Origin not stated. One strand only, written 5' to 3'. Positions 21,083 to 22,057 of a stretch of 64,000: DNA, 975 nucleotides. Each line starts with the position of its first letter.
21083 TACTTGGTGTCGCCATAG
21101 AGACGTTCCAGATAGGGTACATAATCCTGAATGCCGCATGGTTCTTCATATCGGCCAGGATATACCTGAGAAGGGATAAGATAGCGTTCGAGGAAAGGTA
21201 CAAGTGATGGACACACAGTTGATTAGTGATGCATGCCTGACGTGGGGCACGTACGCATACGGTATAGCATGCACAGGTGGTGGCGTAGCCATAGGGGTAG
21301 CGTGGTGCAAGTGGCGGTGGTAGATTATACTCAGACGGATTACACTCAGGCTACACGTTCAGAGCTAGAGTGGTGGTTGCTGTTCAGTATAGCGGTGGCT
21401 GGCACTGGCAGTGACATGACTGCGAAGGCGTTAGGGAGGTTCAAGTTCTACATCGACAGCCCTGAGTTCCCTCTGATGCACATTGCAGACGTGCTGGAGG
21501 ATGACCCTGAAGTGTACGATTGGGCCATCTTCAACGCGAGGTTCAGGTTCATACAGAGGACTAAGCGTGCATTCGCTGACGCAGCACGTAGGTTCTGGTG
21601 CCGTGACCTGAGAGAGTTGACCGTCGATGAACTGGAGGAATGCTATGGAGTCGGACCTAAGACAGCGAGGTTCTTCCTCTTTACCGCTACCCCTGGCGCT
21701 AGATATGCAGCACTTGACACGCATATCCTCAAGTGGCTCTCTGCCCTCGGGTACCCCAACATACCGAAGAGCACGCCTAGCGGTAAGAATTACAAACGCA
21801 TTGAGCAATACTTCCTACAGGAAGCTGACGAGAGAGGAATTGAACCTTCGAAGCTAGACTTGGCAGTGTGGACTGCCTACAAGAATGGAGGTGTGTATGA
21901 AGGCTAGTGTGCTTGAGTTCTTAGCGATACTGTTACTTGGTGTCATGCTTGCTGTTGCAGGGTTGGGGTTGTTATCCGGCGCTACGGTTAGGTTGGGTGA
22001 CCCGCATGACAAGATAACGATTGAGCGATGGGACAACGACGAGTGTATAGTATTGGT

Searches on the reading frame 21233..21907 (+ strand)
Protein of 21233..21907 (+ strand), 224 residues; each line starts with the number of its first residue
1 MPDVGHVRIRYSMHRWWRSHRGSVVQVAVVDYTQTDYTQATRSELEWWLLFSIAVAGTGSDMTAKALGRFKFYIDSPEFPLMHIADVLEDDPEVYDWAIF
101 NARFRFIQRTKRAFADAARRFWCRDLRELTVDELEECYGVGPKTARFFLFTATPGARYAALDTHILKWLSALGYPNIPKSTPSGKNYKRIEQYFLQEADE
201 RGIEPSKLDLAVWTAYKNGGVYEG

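Call 72: find_encoding_contigs(protein=window:21233-21907:+, flank=10000, max_places=1)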
Protein window:21233-21907:+ (224 aa): 1 contig read that carries it; 1 place shown.
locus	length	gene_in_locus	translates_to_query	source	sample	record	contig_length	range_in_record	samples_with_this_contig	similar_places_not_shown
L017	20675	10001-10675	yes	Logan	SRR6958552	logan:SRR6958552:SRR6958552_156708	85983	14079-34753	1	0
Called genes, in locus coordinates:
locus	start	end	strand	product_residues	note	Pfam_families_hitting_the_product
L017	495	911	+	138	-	-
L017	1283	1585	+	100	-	PF01844:HNH, PF14279:HNH_5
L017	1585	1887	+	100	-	-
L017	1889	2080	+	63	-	-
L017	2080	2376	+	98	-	-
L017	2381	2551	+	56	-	-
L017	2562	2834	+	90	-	-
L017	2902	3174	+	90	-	-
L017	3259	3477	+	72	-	-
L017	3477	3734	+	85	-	-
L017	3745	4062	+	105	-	-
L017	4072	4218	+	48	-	-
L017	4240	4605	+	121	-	-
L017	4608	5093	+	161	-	-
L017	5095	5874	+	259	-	-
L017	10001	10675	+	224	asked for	PF22175:Ogg-HhH (weak)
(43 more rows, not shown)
